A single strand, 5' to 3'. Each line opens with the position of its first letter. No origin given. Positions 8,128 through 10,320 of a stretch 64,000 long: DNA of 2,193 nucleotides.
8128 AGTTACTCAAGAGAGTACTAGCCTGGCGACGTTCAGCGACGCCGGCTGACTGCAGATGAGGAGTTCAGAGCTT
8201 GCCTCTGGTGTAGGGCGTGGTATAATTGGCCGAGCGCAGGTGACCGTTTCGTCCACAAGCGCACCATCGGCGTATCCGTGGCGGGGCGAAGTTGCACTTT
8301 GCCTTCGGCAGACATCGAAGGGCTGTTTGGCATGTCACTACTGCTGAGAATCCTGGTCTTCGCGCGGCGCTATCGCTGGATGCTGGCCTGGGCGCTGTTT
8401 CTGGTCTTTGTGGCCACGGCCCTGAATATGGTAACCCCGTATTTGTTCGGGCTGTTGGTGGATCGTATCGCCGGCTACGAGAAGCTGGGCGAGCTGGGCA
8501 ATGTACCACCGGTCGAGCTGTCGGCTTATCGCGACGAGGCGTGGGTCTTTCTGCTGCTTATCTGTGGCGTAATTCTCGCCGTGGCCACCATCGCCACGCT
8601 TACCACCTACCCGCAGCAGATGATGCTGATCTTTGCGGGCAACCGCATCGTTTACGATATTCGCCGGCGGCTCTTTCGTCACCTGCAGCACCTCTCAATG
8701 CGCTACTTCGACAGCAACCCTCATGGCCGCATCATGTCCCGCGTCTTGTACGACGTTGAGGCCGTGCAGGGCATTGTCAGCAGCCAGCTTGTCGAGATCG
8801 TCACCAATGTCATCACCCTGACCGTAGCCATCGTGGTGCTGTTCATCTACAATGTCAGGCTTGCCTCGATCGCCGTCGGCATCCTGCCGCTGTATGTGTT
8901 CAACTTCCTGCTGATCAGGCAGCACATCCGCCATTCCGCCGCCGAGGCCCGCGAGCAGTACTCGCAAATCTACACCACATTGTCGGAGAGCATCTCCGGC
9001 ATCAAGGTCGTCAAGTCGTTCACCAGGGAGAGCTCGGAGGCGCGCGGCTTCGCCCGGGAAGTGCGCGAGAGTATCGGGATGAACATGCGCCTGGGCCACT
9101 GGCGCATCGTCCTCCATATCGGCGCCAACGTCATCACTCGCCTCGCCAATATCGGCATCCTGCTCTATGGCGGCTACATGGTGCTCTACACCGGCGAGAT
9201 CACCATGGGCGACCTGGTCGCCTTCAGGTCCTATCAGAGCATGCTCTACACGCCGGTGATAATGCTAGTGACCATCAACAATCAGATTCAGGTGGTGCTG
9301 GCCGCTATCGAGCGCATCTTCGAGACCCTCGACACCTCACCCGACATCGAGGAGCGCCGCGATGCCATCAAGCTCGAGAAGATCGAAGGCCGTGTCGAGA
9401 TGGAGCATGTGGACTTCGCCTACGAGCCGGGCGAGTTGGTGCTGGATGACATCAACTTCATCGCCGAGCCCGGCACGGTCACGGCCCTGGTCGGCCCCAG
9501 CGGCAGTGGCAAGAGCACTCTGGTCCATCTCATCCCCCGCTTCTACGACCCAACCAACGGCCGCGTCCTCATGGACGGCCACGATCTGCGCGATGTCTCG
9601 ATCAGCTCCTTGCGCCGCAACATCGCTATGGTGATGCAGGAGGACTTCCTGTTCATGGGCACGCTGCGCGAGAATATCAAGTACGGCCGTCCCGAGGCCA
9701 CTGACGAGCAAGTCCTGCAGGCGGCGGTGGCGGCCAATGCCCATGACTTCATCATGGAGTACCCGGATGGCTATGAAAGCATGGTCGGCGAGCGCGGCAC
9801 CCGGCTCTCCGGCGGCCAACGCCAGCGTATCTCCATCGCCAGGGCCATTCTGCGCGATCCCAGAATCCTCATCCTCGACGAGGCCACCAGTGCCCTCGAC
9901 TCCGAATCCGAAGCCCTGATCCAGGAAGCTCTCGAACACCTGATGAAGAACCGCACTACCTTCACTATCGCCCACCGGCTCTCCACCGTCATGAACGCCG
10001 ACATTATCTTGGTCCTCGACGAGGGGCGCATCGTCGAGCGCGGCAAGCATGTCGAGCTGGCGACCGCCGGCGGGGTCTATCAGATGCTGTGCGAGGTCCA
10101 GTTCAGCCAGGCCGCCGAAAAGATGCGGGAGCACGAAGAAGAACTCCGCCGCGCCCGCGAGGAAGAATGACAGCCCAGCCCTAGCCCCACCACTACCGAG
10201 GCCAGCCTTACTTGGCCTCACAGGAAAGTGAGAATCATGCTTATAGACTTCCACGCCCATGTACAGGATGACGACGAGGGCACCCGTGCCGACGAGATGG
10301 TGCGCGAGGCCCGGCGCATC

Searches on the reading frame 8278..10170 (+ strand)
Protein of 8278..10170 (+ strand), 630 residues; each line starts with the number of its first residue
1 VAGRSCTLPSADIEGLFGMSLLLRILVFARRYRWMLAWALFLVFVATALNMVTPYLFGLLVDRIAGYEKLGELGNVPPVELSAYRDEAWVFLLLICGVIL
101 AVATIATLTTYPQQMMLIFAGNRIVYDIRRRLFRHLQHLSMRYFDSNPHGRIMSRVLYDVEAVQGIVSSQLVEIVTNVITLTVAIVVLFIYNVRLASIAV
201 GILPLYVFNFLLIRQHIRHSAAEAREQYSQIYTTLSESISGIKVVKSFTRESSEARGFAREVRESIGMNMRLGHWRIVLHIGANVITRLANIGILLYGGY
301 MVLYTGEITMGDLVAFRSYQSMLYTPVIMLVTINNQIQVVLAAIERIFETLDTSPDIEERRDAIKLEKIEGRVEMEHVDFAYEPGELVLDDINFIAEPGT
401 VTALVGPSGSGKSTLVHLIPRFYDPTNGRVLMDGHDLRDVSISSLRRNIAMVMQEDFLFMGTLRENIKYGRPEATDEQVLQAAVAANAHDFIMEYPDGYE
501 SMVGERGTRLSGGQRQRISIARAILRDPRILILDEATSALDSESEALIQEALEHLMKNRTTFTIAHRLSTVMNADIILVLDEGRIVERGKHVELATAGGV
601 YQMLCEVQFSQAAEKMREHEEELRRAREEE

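Call 64: search_protein_families(library=pfam, proteins=[window:8278-10170:+], max_evalue=0.001)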
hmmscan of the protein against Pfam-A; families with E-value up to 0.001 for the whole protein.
window:8278-10170:+ (630 aa): 5 families
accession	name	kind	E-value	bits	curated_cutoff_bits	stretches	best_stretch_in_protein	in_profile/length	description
PF00664.28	ABC_membrane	-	2.8e-51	175.3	28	1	39-327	4-274/274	ABC transporter transmembrane region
PF00005.33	ABC_tran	-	1.1e-34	120.4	25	1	389-538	1-137/137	ABC transporter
PF02463.25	SMC_N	-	6.9e-07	29.3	40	0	487-577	135-208/220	RecF/RecN/SMC N terminal domain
PF13191.12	AAA_16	-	4.2e-05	24.6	32.6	1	401-554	26-158/167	AAA ATPase domain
PF13401.12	AAA_22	-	0.00029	21.6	27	0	400-555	6-104/130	AAA domain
